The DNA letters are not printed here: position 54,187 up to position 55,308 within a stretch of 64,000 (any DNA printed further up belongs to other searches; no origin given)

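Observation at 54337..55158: Peroxiredoxin fused to a metallothionein-like CX3C ladder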

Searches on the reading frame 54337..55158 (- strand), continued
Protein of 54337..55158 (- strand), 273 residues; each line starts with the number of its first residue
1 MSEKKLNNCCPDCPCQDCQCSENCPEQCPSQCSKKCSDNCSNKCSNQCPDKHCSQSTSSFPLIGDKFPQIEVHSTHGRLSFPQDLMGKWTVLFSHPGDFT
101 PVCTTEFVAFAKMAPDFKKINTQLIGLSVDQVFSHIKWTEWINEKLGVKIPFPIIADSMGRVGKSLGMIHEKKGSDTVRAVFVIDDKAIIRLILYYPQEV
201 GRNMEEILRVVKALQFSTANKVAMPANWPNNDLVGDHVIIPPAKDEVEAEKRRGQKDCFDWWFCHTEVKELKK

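Call 27: find_encoding_contigs(protein=P0007, flank=6000, max_places=4)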
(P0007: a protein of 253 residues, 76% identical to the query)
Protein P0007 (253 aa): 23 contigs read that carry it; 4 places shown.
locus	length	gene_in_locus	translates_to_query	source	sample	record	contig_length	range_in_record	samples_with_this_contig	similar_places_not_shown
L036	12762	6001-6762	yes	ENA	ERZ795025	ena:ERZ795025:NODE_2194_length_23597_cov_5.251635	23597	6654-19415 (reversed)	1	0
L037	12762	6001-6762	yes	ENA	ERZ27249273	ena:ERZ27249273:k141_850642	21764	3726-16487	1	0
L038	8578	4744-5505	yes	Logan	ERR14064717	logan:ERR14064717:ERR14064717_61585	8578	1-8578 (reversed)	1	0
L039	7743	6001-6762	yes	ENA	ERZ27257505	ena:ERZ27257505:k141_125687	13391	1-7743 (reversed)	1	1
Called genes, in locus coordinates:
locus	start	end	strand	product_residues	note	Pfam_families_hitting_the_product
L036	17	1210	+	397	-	PF05970:PIF1 (weak), PF13604:AAA_30, PF00580:UvrD-helicase (weak), PF05127:NAT10_TcmA_helicase (weak), PF13245:AAA_19, PF13401:AAA_22 (weak), PF18335:SH3_13 (weak), PF13538:UvrD_C_2, +1 more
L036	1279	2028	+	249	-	PF01479:S4, PF00849:PseudoU_synth_2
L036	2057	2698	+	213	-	PF00702:Hydrolase, PF08282:Hydrolase_3 (faint), PF12710:HAD, PF13419:HAD_2, PF13242:Hydrolase_like (weak)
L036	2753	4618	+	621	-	PF00009:GTP_EFTU, PF01926:MMR_HSR1 (weak), PF03144:GTP_EFTU_D2, PF22042:EF-G_D2, PF00679:EFG_C, PF21018:BipA_C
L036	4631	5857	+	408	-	PF05496:RuvB_N, PF01078:Mg_chelatase (faint), PF00004:AAA, PF07724:AAA_2 (weak), PF07728:AAA_5 (weak), PF13173:AAA_14, PF16193:AAA_assoc_2, PF12002:MgsA_C, +2 more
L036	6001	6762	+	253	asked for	PF00578:AhpC-TSA, PF08534:Redoxin, PF10417:1-cysPrx_C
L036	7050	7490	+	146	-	-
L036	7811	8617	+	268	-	PF01734:Patatin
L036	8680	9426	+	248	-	PF08713:DNA_alkylation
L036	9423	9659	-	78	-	-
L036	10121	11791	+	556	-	PF00764:Arginosuc_synth, PF06508:QueC (weak), PF20979:Arginosuc_syn_C, PF02142:MGS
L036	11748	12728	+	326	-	PF01979:Amidohydro_1, PF07969:Amidohydro_3 (faint)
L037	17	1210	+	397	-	PF05970:PIF1 (weak), PF13604:AAA_30, PF00580:UvrD-helicase (weak), PF05127:NAT10_TcmA_helicase (weak), PF13245:AAA_19, PF13401:AAA_22 (weak), PF18335:SH3_13 (weak), PF13538:UvrD_C_2, +1 more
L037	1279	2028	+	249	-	PF01479:S4, PF00849:PseudoU_synth_2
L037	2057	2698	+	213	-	PF00702:Hydrolase, PF08282:Hydrolase_3 (faint), PF12710:HAD, PF13419:HAD_2, PF13242:Hydrolase_like (weak)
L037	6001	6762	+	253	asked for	PF00578:AhpC-TSA, PF08534:Redoxin, PF10417:1-cysPrx_C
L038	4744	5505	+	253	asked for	PF00578:AhpC-TSA, PF08534:Redoxin, PF10417:1-cysPrx_C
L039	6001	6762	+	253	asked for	PF00578:AhpC-TSA, PF08534:Redoxin, PF10417:1-cysPrx_C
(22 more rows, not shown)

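Call 28: find_encoding_contigs(protein=P0004, flank=6000, max_places=2)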
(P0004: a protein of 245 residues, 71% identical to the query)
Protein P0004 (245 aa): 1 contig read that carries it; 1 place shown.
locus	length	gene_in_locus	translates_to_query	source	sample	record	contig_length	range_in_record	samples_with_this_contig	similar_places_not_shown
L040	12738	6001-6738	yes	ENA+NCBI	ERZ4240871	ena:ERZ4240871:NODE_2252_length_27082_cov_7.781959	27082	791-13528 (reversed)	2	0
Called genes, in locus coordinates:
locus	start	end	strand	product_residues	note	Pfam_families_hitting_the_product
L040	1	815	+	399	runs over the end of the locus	PF05970:PIF1 (weak), PF00580:UvrD-helicase, PF13604:AAA_30, PF01443:Viral_helicase1 (faint), PF13245:AAA_19, PF05127:NAT10_TcmA_helicase (weak), PF18335:SH3_13, PF13538:UvrD_C_2, +1 more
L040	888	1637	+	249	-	PF01479:S4, PF00849:PseudoU_synth_2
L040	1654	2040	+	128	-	-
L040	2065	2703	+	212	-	PF00702:Hydrolase, PF08282:Hydrolase_3 (faint), PF12710:HAD (weak), PF13419:HAD_2, PF13242:Hydrolase_like (weak)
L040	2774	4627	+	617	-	PF00009:GTP_EFTU, PF01926:MMR_HSR1 (weak), PF22042:EF-G_D2 (weak), PF03144:GTP_EFTU_D2 (weak), PF00679:EFG_C, PF21018:BipA_C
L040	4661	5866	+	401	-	PF05496:RuvB_N, PF01078:Mg_chelatase (faint), PF00158:Sigma54_activat (faint), PF00004:AAA, PF07728:AAA_5 (weak), PF13173:AAA_14, PF16193:AAA_assoc_2, PF12002:MgsA_C, +1 more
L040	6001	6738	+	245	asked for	PF00578:AhpC-TSA, PF08534:Redoxin, PF10417:1-cysPrx_C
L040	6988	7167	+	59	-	-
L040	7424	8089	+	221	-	PF00149:Metallophos, PF12850:Metallophos_2 (weak)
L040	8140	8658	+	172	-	PF14512:TM1586_NiRdase (weak), PF00881:Nitroreductase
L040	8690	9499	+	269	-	PF01734:Patatin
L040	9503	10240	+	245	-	PF08713:DNA_alkylation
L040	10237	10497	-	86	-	-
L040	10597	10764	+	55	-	-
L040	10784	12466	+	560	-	PF00764:Arginosuc_synth, PF06508:QueC (weak), PF20979:Arginosuc_syn_C, PF02142:MGS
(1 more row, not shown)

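Call 29: find_encoding_contigs(protein=P0013, flank=6000, max_places=2)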
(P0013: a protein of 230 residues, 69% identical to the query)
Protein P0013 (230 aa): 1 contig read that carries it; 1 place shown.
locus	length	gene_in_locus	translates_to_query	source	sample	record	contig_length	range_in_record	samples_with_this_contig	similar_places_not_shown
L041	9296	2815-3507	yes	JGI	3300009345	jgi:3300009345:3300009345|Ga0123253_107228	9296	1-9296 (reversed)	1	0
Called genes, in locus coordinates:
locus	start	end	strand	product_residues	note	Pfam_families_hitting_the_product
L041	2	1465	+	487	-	PF22042:EF-G_D2, PF03144:GTP_EFTU_D2, PF00679:EFG_C, PF21018:BipA_C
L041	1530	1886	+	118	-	PF05496:RuvB_N, PF00004:AAA, PF20720:nSTAND3 (weak)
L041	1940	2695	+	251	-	PF16193:AAA_assoc_2, PF12002:MgsA_C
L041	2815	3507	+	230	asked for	PF00578:AhpC-TSA, PF08534:Redoxin, PF10417:1-cysPrx_C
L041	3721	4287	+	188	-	-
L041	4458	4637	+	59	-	-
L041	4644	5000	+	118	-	-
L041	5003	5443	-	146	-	-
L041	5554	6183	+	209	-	PF14681:UPRTase, PF00156:Pribosyltran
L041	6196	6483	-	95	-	PF24315:DUF7489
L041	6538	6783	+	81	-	-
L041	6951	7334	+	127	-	PF00076:RRM_1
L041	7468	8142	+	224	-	PF00149:Metallophos, PF12850:Metallophos_2 (weak)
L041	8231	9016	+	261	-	PF04203:Sortase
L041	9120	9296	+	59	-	?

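Call 32: search_solved_structures(query=window:54337-55158:-, max_evalue=1e-20, show_alignments=1)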
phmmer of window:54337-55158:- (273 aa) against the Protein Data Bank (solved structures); distinct sequences matched with E-value up to 1e-20: 82 (the best 60 are shown).
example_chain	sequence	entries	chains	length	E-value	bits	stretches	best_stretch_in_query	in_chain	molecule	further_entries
6q5v_A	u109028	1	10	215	3.8e-85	288.8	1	58-269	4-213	Peroxiredoxin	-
2cv4_A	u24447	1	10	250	2.4e-79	269.8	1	58-265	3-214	peroxiredoxin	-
3a5w_A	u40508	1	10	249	2.7e-79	269.6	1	59-265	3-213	Probable peroxiredoxin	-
2e2g_A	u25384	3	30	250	6e-78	265.2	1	58-265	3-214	Probable peroxiredoxin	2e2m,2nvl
1x0r_A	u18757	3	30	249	6.8e-78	265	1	59-265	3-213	Probable peroxiredoxin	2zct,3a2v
3a2w_A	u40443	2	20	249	6.9e-78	265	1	59-265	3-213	Probable peroxiredoxin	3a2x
3w6g_A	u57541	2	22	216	1.2e-77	264.3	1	62-267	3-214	Probable peroxiredoxin | Peroxiredoxin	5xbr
6itz_A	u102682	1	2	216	2.4e-76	259.9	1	62-267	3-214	Peroxiredoxin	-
6krk_A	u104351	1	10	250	2.5e-75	256.6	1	58-264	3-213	Peroxiredoxin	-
5xbs_A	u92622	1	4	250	5e-75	255.6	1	58-265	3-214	Peroxiredoxin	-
7cqj_A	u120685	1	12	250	1.7e-74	253.9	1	58-264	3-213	Peroxiredoxin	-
7c87_A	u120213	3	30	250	3.3e-74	253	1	58-264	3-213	Peroxiredoxin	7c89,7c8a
6krm_A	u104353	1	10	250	3.3e-74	253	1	58-264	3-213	Peroxiredoxin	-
6krq_A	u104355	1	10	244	3.5e-74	252.9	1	59-264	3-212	Peroxiredoxin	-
5xbq_A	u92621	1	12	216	1.8e-73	250.5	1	62-267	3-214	Peroxiredoxin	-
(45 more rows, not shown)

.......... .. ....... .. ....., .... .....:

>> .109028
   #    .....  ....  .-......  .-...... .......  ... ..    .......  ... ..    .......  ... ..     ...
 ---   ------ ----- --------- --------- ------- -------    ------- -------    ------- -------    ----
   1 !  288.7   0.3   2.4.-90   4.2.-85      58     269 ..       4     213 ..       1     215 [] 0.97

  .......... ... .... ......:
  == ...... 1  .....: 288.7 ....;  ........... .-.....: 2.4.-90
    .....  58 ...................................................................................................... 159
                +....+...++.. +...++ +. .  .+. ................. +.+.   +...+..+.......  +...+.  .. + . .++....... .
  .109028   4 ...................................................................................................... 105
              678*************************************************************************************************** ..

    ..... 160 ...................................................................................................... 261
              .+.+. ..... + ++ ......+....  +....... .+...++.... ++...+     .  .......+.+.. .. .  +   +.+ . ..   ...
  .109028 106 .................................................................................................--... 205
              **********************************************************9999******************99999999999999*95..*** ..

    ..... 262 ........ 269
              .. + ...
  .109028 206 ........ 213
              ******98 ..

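Call 38: find_related_loci(query=window:54337-55158:-, collection=metagenome_contigs, flank=1500)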
Query window:54337-55158:- (273 aa) in metagenome_contigs; peptide patterns used: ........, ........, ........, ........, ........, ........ (x = any residue, [..] = any of these).
82 stretches matched a pattern; 50 encode a relative of the query (tblastn E <= 1e-3); 50 distinct loci.
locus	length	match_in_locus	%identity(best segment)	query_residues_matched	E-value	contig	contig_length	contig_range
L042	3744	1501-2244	84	1-273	1e-144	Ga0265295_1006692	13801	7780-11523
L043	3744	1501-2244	84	1-273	1e-144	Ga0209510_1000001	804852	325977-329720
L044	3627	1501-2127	89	57-265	2e-130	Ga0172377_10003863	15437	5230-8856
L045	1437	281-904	88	58-265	2e-140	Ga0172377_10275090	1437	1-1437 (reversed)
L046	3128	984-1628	68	58-272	1e-104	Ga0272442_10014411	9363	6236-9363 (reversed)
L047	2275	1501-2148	69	54-269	4e-108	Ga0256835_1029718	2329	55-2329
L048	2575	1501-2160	67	50-269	1e-102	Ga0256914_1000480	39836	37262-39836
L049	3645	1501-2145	67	51-265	3e-101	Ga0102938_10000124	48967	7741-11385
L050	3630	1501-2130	68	59-268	7e-101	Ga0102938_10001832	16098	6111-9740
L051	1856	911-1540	68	59-268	6e-107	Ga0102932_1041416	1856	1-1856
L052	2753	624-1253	68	59-268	1e-101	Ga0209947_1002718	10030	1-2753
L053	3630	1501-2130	68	59-268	7e-101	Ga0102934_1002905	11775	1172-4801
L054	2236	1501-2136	67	54-265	2e-102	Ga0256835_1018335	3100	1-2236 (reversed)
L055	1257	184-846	64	51-271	2e-106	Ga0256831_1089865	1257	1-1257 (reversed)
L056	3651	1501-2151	63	46-265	2e-98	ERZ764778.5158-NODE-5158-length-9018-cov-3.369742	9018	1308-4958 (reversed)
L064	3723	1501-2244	55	28-270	1e-95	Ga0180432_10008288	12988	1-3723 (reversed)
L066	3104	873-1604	56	29-270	9e-95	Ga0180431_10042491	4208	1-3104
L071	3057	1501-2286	52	15-270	3e-91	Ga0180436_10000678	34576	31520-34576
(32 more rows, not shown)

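Call 51: list_cluster_members(proteins=[P0001, P0007, P0003, P0004, P0012])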
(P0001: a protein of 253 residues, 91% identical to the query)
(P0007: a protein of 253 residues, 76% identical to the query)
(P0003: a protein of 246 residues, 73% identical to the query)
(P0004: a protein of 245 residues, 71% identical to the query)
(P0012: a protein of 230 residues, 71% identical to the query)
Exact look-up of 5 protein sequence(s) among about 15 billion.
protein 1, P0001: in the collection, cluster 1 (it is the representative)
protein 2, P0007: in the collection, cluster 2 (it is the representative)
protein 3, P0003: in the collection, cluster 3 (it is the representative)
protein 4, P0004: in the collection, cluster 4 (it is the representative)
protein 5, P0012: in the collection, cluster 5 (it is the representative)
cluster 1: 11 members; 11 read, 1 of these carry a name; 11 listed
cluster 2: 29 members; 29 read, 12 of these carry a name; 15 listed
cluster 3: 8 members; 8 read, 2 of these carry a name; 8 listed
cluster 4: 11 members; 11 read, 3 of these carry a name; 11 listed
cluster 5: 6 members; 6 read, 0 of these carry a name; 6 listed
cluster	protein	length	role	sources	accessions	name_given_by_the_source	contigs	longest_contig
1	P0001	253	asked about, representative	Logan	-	-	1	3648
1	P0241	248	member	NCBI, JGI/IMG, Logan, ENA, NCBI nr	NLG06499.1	MAG: peroxiredoxin [Candidatus Pacebacteria bacterium] | peroxiredoxin [Candidatus Paceibacterota bacterium]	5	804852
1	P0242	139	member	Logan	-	-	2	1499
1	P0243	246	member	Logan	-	-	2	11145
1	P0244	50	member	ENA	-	-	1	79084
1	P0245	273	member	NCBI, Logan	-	-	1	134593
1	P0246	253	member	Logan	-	-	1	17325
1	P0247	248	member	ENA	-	-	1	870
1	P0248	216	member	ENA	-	-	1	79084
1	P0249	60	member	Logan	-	-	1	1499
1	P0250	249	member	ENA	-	-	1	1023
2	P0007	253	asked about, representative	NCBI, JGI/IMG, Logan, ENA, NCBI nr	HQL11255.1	MAG TPA: peroxiredoxin [Candidatus Woesebacteria bacterium] | peroxiredoxin [Candidatus Woesebacteria bacterium]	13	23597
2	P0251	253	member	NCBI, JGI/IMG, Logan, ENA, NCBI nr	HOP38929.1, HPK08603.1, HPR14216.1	MAG TPA: peroxiredoxin [Candidatus Woesebacteria bacterium] | peroxiredoxin [Candidatus Woesebacteria bacterium]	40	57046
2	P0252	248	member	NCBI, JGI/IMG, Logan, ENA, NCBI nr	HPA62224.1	MAG TPA: peroxiredoxin [Candidatus Woesebacteria bacterium] | peroxiredoxin (alkyl hydroperoxide reductase subunit C) | peroxiredoxin [Candidatus Woesebacteria bacterium]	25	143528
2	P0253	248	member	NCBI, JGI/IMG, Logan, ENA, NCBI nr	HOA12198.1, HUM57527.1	MAG TPA: peroxiredoxin [Candidatus Woesebacteria bacterium] | peroxiredoxin (alkyl hydroperoxide reductase subunit C) | peroxiredoxin [Candidatus Woesebacteria bacterium]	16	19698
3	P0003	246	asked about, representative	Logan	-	-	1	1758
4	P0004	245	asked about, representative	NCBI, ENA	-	-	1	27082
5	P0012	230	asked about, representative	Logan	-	-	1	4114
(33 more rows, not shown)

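Call 54: predict_structure(alignment_id=A3)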
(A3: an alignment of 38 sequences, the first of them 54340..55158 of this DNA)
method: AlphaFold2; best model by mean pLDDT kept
length: 273 residues; sequences in the alignment: 38
mean_pLDDT: 81.4   pTM: 0.75
mean pLDDT of the five models: 81.4, 81.3, 81.2, 79.9, 79.5
residues with pLDDT >= 90: 159; 70-90: 43; 50-70: 14; < 50: 57
segments of 3 or more residues with pLDDT < 50: 1-19, 21-57
pLDDT, mean of each block of 10 residues (from residue 1): 38 46 44 43 45 51 93 96 98 89 94 98 95 95 98 93 84 71 98 89 95 94 93 94 93 92 86 52
secondary structure, 60 per line:
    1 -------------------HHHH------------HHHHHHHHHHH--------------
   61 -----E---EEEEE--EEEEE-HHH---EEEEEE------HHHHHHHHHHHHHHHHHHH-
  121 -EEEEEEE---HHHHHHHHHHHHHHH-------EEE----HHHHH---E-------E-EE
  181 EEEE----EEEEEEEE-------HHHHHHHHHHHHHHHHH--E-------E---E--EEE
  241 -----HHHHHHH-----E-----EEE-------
elements in order: H20-23 H36-46 E70-74 E77-81 E89-94 H101-119 E122-128 H132-146 E154-156 H161-165 E179-184 E189-196 H204-220 E238-240 H246-252 E264-266

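Call 56: find_encoding_contigs(protein=P0248, flank=4000, max_places=2)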
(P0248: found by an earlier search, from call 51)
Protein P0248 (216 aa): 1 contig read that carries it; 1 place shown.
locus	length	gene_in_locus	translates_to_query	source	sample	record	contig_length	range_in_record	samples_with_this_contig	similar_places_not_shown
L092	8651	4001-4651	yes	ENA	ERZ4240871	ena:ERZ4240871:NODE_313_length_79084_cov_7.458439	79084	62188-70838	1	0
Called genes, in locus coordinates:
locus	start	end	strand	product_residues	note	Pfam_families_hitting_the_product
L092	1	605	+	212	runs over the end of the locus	PF00702:Hydrolase, PF12689:Acid_PPase (faint), PF12710:HAD, PF13419:HAD_2, PF08282:Hydrolase_3 (weak)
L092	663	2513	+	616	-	PF00009:GTP_EFTU, PF01926:MMR_HSR1 (weak), PF22042:EF-G_D2, PF03144:GTP_EFTU_D2, PF00679:EFG_C, PF21018:BipA_C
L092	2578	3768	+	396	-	PF05496:RuvB_N, PF00158:Sigma54_activat (faint), PF01078:Mg_chelatase (faint), PF00004:AAA, PF07728:AAA_5 (weak), PF13173:AAA_14, PF16193:AAA_assoc_2, PF12002:MgsA_C, +1 more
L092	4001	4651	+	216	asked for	PF00578:AhpC-TSA, PF08534:Redoxin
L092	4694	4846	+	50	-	PF10417:1-cysPrx_C (weak)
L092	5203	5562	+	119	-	PF09346:SMI1_KNR4 (weak)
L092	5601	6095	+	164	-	PF00583:Acetyltransf_1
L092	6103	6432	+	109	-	PF03091:CutA1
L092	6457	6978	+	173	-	PF10881:DUF2726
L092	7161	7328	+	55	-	-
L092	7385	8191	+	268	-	PF01734:Patatin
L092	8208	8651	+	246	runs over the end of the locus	PF08713:DNA_alkylation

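Call 57: find_encoding_contigs(protein=P0250, flank=1000, max_places=2)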
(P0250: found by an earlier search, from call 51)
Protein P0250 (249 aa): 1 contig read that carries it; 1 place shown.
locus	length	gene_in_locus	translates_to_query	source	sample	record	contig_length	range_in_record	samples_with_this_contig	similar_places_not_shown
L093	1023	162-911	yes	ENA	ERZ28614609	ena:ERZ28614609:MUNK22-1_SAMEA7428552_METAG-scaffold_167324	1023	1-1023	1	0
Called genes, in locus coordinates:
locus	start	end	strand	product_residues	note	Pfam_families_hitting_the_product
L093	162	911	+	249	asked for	PF00578:AhpC-TSA, PF08534:Redoxin, PF10417:1-cysPrx_C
